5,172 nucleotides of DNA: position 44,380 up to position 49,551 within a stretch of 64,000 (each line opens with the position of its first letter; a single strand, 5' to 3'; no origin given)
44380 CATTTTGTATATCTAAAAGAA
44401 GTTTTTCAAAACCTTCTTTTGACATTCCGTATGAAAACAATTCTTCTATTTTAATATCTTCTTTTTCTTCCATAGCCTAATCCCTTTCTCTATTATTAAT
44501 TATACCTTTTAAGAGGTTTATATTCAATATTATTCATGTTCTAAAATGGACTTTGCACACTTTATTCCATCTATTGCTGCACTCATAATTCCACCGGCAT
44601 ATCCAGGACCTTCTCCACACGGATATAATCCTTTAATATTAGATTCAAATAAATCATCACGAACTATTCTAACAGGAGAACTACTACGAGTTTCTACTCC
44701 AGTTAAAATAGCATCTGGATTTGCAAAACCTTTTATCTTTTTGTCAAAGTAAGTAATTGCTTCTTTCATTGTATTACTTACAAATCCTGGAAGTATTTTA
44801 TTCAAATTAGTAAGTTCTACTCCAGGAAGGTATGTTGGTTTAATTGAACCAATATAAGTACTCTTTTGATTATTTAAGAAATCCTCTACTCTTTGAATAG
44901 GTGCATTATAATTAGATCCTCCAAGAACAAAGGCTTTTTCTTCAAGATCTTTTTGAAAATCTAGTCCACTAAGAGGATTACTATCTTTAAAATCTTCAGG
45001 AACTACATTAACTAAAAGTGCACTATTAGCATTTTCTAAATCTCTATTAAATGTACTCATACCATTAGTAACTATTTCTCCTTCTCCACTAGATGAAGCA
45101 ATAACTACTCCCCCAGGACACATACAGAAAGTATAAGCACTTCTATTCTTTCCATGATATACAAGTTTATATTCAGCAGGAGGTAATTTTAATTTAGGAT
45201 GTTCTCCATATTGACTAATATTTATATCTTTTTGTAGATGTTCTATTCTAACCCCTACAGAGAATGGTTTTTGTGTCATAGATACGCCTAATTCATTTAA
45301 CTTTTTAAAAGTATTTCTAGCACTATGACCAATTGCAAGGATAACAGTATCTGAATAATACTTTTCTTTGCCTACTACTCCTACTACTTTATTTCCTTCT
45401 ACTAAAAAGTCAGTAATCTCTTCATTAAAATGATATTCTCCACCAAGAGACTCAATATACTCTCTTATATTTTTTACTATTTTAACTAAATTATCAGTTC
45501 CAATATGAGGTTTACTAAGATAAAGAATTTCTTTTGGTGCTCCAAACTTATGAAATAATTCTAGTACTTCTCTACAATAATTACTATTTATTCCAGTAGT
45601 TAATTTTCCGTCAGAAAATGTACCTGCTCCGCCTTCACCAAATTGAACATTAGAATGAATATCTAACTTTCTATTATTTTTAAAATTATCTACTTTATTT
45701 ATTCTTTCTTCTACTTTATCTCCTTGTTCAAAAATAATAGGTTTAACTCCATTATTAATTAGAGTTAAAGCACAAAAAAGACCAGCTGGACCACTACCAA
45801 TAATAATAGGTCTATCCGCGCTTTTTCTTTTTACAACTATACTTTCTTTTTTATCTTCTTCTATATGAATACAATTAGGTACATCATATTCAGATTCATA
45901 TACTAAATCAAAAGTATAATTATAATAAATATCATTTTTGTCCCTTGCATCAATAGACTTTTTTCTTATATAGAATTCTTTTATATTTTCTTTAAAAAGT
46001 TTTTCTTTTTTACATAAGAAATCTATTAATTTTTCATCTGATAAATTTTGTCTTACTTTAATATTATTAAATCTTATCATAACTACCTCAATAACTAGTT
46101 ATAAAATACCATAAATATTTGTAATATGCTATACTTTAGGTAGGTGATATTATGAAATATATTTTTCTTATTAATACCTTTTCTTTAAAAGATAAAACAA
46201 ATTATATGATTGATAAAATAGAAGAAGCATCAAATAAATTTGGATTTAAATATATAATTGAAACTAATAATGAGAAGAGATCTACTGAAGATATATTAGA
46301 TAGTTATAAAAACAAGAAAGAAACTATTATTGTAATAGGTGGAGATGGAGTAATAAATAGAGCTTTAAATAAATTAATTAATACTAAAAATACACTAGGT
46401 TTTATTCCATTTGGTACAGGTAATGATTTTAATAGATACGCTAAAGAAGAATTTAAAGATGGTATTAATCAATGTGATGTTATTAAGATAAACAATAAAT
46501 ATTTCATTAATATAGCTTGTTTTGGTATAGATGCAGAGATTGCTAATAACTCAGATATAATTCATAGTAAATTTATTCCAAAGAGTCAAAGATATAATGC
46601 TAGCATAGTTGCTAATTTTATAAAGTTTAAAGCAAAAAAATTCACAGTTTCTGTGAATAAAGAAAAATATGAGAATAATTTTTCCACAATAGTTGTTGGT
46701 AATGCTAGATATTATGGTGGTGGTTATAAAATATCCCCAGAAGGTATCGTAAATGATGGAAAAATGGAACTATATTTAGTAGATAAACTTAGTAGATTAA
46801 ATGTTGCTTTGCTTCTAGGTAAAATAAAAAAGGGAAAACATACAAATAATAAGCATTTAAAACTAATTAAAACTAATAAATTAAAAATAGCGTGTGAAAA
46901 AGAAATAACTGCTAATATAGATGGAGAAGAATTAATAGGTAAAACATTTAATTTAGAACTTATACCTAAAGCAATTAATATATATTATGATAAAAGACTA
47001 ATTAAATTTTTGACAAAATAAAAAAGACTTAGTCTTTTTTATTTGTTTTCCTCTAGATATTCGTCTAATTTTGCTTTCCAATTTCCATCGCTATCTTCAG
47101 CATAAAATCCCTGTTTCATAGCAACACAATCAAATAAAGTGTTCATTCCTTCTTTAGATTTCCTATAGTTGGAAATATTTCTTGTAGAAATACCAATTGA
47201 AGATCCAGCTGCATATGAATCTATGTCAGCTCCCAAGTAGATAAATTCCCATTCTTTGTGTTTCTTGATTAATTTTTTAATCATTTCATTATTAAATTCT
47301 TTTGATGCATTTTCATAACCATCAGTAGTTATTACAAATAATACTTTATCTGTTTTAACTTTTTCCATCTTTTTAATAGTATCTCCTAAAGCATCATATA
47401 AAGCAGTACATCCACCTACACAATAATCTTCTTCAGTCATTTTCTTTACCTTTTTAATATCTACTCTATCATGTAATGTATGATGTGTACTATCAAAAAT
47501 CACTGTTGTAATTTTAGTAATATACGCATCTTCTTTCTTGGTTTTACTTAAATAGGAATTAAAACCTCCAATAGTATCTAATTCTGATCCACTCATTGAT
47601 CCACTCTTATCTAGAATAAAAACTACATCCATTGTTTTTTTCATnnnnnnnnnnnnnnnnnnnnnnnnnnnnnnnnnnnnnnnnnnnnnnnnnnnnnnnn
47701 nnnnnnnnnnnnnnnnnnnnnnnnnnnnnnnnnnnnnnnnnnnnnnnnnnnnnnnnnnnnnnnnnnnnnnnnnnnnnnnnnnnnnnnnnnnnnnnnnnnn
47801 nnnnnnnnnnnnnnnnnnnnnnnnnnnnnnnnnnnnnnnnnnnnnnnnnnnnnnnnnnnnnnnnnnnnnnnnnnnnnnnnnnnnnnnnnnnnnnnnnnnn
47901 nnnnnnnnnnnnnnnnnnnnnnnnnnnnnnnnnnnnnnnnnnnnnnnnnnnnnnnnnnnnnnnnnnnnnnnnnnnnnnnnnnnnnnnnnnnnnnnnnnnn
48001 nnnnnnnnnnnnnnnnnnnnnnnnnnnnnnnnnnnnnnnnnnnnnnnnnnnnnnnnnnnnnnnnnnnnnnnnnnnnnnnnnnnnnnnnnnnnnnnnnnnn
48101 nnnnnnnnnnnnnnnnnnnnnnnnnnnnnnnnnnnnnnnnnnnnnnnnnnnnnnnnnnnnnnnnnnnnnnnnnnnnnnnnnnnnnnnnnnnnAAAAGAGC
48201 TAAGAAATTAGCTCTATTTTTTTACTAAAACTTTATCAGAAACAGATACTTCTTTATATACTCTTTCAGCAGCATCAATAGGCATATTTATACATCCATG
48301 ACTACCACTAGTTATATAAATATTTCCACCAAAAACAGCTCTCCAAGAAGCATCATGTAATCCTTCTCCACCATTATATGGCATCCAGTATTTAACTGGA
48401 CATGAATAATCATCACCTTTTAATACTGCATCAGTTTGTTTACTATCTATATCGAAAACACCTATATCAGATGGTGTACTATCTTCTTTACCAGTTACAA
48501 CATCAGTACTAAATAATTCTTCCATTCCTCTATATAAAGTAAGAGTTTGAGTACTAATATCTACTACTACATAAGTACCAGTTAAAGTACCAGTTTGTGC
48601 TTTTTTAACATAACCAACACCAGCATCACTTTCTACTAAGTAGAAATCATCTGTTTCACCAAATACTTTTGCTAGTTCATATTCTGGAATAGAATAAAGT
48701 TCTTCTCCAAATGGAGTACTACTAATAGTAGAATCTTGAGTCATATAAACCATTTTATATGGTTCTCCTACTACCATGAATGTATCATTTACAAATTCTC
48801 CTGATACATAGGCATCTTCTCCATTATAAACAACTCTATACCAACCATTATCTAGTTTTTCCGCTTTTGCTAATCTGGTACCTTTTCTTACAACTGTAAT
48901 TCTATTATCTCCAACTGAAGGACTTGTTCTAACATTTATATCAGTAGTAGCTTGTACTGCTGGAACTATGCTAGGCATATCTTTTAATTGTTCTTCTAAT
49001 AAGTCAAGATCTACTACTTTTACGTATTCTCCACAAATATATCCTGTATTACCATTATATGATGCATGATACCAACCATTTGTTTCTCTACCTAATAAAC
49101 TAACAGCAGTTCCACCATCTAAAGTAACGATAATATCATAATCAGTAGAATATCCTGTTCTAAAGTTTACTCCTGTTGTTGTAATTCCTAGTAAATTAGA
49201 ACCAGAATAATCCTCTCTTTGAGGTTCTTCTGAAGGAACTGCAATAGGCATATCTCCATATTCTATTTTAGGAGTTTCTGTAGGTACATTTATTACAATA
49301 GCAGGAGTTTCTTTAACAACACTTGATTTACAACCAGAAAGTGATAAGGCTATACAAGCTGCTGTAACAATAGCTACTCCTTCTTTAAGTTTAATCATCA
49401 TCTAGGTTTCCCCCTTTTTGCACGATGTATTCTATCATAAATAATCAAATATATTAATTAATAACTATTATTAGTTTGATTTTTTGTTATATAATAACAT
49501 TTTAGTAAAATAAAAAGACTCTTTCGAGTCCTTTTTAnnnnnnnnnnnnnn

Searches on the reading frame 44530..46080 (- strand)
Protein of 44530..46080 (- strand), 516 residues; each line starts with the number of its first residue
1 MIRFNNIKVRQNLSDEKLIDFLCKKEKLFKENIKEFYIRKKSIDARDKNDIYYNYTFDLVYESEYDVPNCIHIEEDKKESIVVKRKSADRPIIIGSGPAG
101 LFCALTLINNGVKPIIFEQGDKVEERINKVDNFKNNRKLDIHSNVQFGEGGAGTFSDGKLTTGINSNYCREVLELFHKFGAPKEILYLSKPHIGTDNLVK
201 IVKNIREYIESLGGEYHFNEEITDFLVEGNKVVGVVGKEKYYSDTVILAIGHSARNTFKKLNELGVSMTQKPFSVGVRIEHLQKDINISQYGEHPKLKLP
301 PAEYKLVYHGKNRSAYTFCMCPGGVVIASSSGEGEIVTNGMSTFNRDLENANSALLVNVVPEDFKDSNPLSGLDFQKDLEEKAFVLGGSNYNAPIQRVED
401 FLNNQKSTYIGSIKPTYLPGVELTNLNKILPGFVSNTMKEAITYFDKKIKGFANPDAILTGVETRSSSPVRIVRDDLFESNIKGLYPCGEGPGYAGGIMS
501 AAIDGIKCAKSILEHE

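Call 31: search_protein_families(library=pfam, proteins=[window:44530-46080:-], max_evalue=0.001)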
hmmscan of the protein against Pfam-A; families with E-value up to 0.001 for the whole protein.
window:44530-46080:- (516 aa): 7 families
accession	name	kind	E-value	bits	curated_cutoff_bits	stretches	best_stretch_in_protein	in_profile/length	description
PF21688.3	FAD-depend_C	-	4.5e-78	262.4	27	1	272-466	1-197/197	FAD-dependent protein, C-terminal domain-like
PF01266.30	DAO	-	4e-08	33.6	27.9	1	200-261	150-213/353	FAD dependent oxidoreductase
PF03486.20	HI0933_like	-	8.9e-08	32.3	50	1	92-254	4-166/244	HI0933-like protein Rossmann domain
PF07992.20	Pyr_redox_2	-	8.5e-07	29.1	26.1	1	92-256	4-113/291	Pyridine nucleotide-disulphide oxidoreductase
PF00890.30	FAD_binding_2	-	6.8e-06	26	20.4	1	92-122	3-33/414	FAD binding domain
PF13738.12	Pyr_redox_3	-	6.9e-05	22.7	30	0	92-124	1-34/305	Pyridine nucleotide-disulphide oxidoreductase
PF13450.12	NAD_binding_8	-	0.00085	20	21.9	0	93-123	1-31/68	NAD(P)-binding Rossmann-like domain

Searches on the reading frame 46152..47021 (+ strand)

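Call 31: search_protein_families(library=pfam, proteins=[window:46152-47021:+], max_evalue=0.001)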
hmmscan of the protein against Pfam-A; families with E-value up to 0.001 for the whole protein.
window:46152-47021:+ (289 aa): 2 families
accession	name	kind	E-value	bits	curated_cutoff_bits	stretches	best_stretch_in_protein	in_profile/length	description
PF19279.4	YegS_C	-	4.4e-27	95.2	27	1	123-278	4-157/158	YegS C-terminal NAD kinase beta sandwich-like domain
PF00781.29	DAGK_cat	-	1.2e-17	64.1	23.6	1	3-108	2-109/125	Diacylglycerol kinase catalytic domain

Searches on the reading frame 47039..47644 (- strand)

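Call 31: search_protein_families(library=pfam, proteins=[window:47039-47644:-], max_evalue=0.001)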
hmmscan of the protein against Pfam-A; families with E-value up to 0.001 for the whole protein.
window:47039-47644:- (201 aa): 2 families
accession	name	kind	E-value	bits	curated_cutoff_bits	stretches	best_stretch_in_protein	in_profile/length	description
PF05762.20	VWA_CoxE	-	9.9e-06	25.6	26.4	1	3-125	55-175/222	VWA domain containing CoxE-like protein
PF00092.34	VWA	-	0.00091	19.9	23.8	0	6-121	1-119/174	von Willebrand factor type A domain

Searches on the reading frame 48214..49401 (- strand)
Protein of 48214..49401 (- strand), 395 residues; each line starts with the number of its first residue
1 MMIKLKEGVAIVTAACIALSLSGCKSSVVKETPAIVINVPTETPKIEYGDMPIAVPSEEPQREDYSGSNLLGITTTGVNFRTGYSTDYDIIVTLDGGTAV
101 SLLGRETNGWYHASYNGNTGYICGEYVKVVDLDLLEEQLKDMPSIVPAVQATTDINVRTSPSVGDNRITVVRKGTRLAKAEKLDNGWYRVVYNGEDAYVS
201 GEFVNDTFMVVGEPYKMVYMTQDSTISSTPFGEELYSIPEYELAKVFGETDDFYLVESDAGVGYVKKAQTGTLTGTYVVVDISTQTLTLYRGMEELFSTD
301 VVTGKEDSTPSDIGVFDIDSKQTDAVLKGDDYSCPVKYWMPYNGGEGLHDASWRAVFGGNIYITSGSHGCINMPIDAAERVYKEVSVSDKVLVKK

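Call 31: search_protein_families(library=pfam, proteins=[window:48214-49401:-], max_evalue=0.001)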
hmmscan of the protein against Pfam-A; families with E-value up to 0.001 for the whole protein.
window:48214-49401:- (395 aa): 3 families
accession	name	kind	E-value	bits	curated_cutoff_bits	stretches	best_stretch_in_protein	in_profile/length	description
PF08239.17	SH3_3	-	3.7e-24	85.1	27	2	155-204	3-53/54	Bacterial SH3 domain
PF03734.19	YkuD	-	1.3e-18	68.4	23.4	1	276-393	2-146/146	L,D-transpeptidase catalytic domain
PF07653.23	SH3_2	-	0.00018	21.6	21.8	0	97-129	21-54/55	Variant SH3 domain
